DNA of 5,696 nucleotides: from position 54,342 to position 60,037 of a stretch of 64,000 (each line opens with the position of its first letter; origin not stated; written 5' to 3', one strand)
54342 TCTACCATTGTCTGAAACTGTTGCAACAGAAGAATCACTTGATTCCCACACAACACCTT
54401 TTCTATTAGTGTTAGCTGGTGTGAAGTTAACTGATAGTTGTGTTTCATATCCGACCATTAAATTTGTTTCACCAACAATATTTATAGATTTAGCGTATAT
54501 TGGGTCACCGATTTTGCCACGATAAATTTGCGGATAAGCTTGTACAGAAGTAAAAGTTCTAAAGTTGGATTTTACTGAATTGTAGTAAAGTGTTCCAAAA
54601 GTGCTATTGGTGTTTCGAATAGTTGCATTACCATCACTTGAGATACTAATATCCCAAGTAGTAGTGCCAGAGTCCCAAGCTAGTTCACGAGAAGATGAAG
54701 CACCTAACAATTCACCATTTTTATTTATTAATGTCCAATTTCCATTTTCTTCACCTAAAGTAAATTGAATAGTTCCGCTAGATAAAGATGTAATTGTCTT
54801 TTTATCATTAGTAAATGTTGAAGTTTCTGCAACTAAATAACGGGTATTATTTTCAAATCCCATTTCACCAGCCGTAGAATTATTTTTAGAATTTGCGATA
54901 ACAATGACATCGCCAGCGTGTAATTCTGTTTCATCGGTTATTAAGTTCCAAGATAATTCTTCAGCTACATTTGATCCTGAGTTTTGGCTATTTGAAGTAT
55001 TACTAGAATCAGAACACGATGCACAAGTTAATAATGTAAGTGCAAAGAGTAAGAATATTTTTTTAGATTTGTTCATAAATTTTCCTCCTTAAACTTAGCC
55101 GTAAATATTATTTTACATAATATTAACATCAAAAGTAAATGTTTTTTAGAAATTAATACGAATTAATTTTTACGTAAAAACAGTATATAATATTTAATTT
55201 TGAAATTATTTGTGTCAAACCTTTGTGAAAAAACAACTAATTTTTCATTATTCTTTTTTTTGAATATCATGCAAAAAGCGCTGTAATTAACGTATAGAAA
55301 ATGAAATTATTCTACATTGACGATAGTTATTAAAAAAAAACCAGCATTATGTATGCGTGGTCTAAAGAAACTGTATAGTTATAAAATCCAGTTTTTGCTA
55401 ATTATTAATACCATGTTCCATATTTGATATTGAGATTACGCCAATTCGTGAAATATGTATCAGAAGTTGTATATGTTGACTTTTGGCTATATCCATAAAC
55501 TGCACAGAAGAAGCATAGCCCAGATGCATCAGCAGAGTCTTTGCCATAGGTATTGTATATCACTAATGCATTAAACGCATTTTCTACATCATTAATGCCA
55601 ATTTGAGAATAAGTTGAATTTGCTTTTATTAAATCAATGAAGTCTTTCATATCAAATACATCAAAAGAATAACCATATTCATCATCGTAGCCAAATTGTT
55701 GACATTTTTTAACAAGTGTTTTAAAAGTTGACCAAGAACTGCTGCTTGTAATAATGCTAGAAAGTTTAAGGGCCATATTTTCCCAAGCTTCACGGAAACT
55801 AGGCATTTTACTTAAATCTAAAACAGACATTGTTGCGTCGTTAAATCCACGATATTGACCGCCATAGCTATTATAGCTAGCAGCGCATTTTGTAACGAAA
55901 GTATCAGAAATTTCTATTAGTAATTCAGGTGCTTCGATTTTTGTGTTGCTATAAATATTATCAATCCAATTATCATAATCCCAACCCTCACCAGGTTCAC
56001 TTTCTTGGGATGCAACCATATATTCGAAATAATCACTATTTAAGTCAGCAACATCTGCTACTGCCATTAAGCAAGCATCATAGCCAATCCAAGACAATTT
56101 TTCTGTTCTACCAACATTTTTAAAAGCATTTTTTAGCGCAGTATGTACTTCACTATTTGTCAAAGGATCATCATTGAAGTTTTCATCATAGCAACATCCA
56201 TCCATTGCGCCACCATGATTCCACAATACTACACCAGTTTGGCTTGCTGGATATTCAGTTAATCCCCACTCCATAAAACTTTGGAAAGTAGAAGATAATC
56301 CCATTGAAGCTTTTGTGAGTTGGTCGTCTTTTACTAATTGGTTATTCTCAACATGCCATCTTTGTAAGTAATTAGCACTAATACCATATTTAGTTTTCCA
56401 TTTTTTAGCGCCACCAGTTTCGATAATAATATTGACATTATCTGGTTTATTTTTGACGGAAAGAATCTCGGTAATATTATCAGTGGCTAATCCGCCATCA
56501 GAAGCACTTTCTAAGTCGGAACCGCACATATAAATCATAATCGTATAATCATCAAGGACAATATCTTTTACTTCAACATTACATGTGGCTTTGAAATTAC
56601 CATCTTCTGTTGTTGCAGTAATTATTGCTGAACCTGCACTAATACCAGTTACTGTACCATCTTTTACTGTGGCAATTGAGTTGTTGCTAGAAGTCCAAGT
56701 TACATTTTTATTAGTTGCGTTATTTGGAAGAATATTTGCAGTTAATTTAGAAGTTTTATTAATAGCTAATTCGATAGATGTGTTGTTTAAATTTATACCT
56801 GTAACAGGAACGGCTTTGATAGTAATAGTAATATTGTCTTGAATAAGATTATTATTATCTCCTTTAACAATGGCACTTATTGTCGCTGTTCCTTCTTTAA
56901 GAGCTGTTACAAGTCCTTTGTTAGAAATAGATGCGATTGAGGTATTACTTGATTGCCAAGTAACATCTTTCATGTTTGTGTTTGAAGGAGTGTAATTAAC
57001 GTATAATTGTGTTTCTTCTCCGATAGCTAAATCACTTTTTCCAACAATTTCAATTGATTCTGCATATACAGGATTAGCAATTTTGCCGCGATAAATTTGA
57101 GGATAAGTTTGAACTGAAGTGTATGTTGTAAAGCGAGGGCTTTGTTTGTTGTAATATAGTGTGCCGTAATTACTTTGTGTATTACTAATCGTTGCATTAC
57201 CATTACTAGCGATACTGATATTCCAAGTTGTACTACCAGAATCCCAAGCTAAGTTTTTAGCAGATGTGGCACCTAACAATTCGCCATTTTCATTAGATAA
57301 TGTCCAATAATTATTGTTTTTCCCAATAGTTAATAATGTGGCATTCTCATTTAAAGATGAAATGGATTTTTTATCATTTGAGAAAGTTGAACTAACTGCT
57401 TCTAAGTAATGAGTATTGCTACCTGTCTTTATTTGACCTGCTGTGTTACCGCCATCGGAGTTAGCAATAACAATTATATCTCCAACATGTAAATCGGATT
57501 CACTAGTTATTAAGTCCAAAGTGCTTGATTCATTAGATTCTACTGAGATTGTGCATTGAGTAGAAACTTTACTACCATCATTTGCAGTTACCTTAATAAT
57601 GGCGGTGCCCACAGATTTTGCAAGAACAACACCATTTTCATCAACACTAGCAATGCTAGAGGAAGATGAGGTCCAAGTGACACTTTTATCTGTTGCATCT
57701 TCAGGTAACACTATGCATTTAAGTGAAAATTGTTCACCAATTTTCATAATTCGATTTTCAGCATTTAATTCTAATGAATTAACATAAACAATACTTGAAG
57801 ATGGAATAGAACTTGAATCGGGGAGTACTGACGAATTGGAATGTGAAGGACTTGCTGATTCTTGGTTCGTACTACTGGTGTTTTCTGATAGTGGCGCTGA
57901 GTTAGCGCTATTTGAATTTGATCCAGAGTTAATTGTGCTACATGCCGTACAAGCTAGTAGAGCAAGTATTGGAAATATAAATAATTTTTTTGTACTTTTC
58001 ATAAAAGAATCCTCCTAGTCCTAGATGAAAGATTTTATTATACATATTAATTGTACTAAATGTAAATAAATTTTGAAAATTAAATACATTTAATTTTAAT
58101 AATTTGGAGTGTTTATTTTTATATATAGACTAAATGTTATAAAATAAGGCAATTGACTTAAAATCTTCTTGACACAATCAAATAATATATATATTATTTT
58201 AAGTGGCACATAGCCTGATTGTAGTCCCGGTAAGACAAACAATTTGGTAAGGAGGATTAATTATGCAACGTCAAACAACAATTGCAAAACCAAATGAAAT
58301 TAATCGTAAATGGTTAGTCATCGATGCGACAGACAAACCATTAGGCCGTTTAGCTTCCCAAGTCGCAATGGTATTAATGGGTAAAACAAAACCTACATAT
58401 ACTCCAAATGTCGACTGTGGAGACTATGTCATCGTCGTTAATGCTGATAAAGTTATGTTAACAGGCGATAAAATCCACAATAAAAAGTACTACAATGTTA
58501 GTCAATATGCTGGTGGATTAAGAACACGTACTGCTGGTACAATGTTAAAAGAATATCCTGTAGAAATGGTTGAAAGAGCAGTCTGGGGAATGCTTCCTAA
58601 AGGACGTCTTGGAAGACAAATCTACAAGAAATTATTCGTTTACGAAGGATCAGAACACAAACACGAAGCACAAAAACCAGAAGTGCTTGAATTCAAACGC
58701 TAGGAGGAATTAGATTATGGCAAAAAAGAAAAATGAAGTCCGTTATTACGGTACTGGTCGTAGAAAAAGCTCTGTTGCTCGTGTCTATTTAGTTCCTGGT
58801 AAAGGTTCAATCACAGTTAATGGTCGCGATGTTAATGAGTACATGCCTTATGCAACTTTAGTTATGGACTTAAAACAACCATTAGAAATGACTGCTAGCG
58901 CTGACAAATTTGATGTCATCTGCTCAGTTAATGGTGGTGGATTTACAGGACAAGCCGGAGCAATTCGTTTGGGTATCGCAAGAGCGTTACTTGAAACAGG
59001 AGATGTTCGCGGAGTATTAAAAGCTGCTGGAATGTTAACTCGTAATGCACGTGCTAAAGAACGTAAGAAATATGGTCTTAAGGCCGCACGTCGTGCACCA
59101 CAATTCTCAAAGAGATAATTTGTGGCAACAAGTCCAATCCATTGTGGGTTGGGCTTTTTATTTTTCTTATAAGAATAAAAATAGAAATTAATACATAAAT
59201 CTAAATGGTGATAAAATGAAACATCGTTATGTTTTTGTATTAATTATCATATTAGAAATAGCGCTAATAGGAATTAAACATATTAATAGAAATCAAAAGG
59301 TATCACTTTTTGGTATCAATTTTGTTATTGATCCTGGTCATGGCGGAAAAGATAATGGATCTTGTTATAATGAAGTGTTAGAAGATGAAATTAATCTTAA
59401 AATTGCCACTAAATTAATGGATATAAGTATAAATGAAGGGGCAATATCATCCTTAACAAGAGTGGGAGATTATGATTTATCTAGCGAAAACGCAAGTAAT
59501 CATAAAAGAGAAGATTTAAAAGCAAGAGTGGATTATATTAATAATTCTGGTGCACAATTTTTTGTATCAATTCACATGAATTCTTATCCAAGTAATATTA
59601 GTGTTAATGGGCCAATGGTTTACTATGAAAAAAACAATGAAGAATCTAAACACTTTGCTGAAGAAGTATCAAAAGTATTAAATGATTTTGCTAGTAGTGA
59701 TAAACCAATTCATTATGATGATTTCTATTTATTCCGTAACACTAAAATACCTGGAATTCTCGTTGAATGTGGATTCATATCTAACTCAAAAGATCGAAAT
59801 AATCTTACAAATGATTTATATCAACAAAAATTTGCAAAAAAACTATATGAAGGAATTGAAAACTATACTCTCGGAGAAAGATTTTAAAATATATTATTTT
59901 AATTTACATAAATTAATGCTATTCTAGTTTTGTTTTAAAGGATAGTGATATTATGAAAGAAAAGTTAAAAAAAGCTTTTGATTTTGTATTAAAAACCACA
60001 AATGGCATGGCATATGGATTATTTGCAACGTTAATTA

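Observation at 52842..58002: Tandem paralogous lipoproteins that combine Big_2 domains with clostripain-like (C11) cysteine peptidase domains, inserted next to rplM-rpsI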

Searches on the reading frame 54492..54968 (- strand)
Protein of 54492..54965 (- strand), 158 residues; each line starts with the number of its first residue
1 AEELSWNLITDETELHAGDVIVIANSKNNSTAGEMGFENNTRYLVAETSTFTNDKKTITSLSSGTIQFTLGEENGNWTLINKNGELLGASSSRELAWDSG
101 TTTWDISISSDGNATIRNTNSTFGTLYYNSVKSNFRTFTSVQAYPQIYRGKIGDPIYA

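Call 7: search_protein_families(library=pfam, proteins=[window:54492-54965:-], max_evalue=10)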
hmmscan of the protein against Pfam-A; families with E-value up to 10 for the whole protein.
seq(158 aa): 1 family
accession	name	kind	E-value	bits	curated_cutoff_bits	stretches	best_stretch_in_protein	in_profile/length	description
PF14200.12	RicinB_lectin_2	-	0.49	11.6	25.6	1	67-122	4-70/89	Ricin-type beta-trefoil lectin domain-like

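Call 13: search_protein_representatives(protein=window:54492-54965:-)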
Query: 158 residues. Proteins with E-value up to 0.001 (for the whole library): 721; up to 1e-10: 405; up to 1e-30: 9. The best 150 are listed.
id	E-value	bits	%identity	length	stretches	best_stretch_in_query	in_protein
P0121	1.5e-65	236.4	42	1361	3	5-150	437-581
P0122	6.1e-46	172.7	37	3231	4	5-153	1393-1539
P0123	1.8e-44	167.9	44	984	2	5-131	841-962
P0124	2.5e-43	164.3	41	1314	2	5-143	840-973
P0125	2.4e-38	148.1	38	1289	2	7-157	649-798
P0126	7.0e-36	140.1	38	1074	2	3-132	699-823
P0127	7.6e-35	136.7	42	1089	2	5-155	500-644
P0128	1.8e-32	129.0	40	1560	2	5-155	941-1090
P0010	1.5e-31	126.1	46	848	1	5-157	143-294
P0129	1.7e-30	122.6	44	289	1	5-150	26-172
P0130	5.4e-29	117.7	36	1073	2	5-157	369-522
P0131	1.7e-28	116.1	52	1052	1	6-153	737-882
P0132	1.8e-28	116.0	51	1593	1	5-148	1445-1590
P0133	5.2e-28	114.5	38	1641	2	6-149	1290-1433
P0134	8.3e-28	113.9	48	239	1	4-149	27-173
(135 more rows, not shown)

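Call 14: find_homologous_proteins(query=window:54492-54965:-, max_evalue=0.00001)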
Query seq(158 aa): 18 candidates shared short words with the query, none scored E <= 0.00001.

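Call 16: search_protein_families(library=pfam, alignment_id=A1, max_evalue=0.001)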
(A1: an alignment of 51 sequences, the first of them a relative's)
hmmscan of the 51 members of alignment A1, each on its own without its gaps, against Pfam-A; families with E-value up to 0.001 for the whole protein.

A. member 1, P0121 (1361 aa): 3 families
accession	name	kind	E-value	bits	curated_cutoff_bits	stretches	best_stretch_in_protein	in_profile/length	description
PF04231.19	Endonuclease_1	-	4.9e-32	112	25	1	68-264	3-235/235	Endonuclease I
PF09479.16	Flg_new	-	9.1e-15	55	27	2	719-790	1-64/65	Listeria-Bacteroides repeat domain (List_Bact_rpt)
PF18998.6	Flg_new_2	-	1.1e-06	29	23.6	0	291-356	13-72/73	Divergent InlB B-repeat domain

B. families by the number of members that match (of 51 scanned): 22 families
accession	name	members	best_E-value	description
PF09479.16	Flg_new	13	1.4e-21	Listeria-Bacteroides repeat domain (List_Bact_rpt)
PF02368.24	Big_2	12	1.4e-52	Bacterial Ig-like domain (group 2)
PF04231.19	Endonuclease_1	10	1.2e-81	Endonuclease I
PF18998.6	Flg_new_2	9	2.7e-24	Divergent InlB B-repeat domain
PF03415.19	Peptidase_C11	6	9.1e-38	Clostripain family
PF07523.18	Big_3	6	1.2e-17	Bacterial Ig-like domain (group 3)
PF22359.2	Big-like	6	3e-08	Bacterial Ig-like domain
PF21461.3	HL_N-beta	5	5.3e-08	Hyaluronate lyase, N-terminal beta-sheet domain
PF01223.29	Endonuclease_NS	4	6.3e-38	DNA/RNA non-specific endonuclease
PF05547.17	Peptidase_M6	3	1.9e-22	Immune inhibitor A peptidase M6, catalytic domain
PF13290.12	CHB_HEX_C_1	2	2.4e-22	Chitobiase/beta-hexosaminidase C-terminal domain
PF13287.12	Fn3_assoc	2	1e-17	Fn3 associated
PF13004.13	BACON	2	5e-07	Putative binding domain, N-terminal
PF00041.27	fn3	1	1.4e-11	Fibronectin type III domain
PF00404.24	Dockerin_1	1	1.3e-09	Dockerin type I domain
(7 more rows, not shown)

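Call 31: predict_structure(alignment_id=A2)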
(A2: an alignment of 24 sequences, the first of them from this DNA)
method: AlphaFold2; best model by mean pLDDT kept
length: 158 residues; sequences in the alignment: 24
mean_pLDDT: 94.1   pTM: 0.89
mean pLDDT of the five models: 94.1, 93.3, 92.5, 92.5, 91.7
residues with pLDDT >= 90: 145; 70-90: 6; 50-70: 3; < 50: 4
segments of 3 or more residues with pLDDT < 50: 1-3
pLDDT, mean of each block of 10 residues (from residue 1): 73 94 98 96 97 97 96 96 98 96 98 97 97 97 98 73
secondary structure, 60 per line:
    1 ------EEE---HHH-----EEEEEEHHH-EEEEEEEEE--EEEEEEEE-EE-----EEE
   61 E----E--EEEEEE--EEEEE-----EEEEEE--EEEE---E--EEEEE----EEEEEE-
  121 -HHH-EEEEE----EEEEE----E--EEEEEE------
elements in order: E7-9 E21-26 E31-39 E42-49 E58-61 E69-74 E77-81 E87-92 E95-98 E105-109 E114-119 E126-130 E135-139 E147-152

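Call 34: fold_search(model_id=the predicted structure, library=pdb)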
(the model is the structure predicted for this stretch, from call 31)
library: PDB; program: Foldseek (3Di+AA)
matches with E <= 10: 831; with E <= 0.001: 9
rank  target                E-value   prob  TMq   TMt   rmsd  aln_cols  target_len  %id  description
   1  8hvc_A                2.2e-04  1.00  0.54  0.16   4.6       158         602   15  Crystal structure of lacto-N-biosidase StrLNBase from Streptomyces sp. strain 142, galacto-N-biose complex 1 (released 2023-12-27)
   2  8hvb                  3.5e-04  1.00  0.56  0.17   4.6       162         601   15  Crystal structure of lacto-N-biosidase StrLNBase from Streptomyces sp. strain 142, lacto-N-biose complex (released 2023-12-27)
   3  5ec5_M                5.6e-04  1.00  0.57  0.34   5.0       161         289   15  Crystal structure of lysenin pore (released 2016-05-18)
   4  1ups_A                6.9e-04  1.00  0.55  0.23   5.9       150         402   11  GlcNAc[alpha]1-4Gal releasing endo-[beta]-galactosidase from Clostridium perfringens (released 2004-11-25)
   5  3zxg_A                6.9e-04  1.00  0.52  0.31   5.0       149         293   15  lysenin sphingomyelin complex (released 2012-09-19)
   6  5ec5_L                7.3e-04  1.00  0.54  0.33   5.2       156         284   14  Crystal structure of lysenin pore (released 2016-05-18)
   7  3zxd_D                8.9e-04  1.00  0.56  0.33   5.1       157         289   15  wild-type lysenin (released 2012-09-19)
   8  3zxd_B                9.4e-04  1.00  0.57  0.33   5.2       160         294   14  wild-type lysenin (released 2012-09-19)
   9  5ec5_B                9.9e-04  1.00  0.54  0.33   5.3       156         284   15  Crystal structure of lysenin pore (released 2016-05-18)
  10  8i0w_2                1.0e-03  1.00  0.60  0.57   4.3       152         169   14  The cryo-EM structure of human C complex (released 2024-07-31)
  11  5ec5_D                1.0e-03  1.00  0.56  0.34   4.8       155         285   15  Crystal structure of lysenin pore (released 2016-05-18)
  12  3zxd_A                1.2e-03  1.00  0.57  0.33   4.9       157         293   15  wild-type lysenin (released 2012-09-19)
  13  5ec5_F                1.3e-03  1.00  0.53  0.32   4.6       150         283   15  Crystal structure of lysenin pore (released 2016-05-18)
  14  5ec5_C                1.4e-03  1.00  0.59  0.35   4.7       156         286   15  Crystal structure of lysenin pore (released 2016-05-18)
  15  5ec5_A                1.8e-03  1.00  0.55  0.32   4.1       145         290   14  Crystal structure of lysenin pore (released 2016-05-18)
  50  7znx_A                1.3e-02  1.00  0.45  0.51   9.4       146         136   13  Crystal structure of cocaprin 1, inhibitor of cysteine and aspartic proteases from Coprinopsis cinerea (released 2022-06-01)
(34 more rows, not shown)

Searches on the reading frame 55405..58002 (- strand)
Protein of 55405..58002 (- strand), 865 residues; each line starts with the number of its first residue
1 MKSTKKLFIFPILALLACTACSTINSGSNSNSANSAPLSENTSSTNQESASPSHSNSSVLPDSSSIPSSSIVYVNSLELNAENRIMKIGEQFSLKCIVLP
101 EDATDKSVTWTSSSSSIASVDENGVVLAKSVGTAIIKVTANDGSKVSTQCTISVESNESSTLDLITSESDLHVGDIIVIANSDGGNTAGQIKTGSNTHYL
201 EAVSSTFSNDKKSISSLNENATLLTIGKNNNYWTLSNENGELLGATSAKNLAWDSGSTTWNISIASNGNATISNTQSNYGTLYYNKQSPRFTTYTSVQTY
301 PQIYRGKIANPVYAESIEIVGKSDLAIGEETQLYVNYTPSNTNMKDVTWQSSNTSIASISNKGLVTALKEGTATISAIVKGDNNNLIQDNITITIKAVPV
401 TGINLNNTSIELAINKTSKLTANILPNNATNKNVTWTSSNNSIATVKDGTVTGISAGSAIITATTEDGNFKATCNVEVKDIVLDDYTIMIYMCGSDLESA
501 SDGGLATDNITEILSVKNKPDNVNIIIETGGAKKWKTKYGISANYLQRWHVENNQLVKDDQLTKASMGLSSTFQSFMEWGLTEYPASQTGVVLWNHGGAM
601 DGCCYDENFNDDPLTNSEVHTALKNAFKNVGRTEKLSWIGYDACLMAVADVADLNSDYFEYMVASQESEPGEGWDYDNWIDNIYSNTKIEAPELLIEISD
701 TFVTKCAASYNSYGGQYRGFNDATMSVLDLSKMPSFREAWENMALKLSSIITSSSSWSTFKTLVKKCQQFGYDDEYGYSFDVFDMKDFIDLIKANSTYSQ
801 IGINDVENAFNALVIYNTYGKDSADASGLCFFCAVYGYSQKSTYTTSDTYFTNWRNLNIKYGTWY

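Call 3: search_protein_families(library=pfam, proteins=[window:55405-58002:-], max_evalue=1)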
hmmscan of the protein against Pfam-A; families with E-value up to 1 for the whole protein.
window:55405-58002:- (865 aa): 9 families
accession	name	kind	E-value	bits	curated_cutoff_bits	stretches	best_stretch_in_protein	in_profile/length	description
PF02368.24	Big_2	-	1.2e-47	160.2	22.8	3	399-476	1-79/79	Bacterial Ig-like domain (group 2)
PF03415.19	Peptidase_C11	-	4.9e-36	125.4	25.8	1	491-825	2-313/359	Clostripain family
PF22359.2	Big-like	-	7.3e-10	39.4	27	2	107-154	2-46/48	Bacterial Ig-like domain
PF21461.3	HL_N-beta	-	1.1e-09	38.4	27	3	342-378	9-44/57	Hyaluronate lyase, N-terminal beta-sheet domain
PF21764.3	Invasin_D4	-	2.8e-06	28.2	27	1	329-380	24-75/88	Invasin, domain 4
PF25354.1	Ig_NUP210_16th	-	4.2e-06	26.6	27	1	105-137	27-60/72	NUP210-like, Ig-like domain 16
PF11187.14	Mbeg1-like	-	0.058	13.3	21.1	1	540-578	170-208/224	Mbeg1-like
PF11909.13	NdhN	-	0.19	11.9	25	0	543-598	57-113/153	NADH-quinone oxidoreductase cyanobacterial subunit N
PF13360.13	PQQ_2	-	0.55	10.3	27.6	1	102-263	49-203/233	Outer membrane protein assembly factor BamB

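Call 4: search_protein_families(library=ncbifam, proteins=[window:55405-58002:-], max_evalue=1)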
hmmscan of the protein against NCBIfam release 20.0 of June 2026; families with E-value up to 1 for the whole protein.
window:55405-58002:- (865 aa): 2 families
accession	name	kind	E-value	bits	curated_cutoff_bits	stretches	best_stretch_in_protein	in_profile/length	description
NF053514.2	JUQZ_fam_ocin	equivalog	0.03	14.6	40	0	352-381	66-96/107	BLB8/JUQZ-1 family protein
NF058647.1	lipo_LytA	equivalog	0.11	12.7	110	1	5-42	2-39/107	acidic lipoprotein LytA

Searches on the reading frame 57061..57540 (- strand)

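Call 7: search_protein_families(library=pfam, proteins=[window:57061-57540:-], max_evalue=10)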
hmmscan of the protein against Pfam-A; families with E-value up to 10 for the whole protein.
seq(160 aa): 1 family
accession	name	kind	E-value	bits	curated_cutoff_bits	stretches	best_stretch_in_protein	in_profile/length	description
PF16627.10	BRX_assoc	-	4.1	8.1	27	1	104-125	31-52/70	Unstructured region between BRX_N and BRX domain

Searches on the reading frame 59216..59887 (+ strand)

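Call 35: search_protein_families(library=pfam, proteins=[window:59216-59887:+], max_evalue=0.01)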
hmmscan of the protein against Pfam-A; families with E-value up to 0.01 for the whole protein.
window:59216-59887:+ (223 aa): 1 family
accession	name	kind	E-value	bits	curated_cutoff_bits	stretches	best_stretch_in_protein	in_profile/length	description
PF01520.23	Amidase_3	-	2e-44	152.2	27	1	37-216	2-174/174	N-acetylmuramoyl-L-alanine amidase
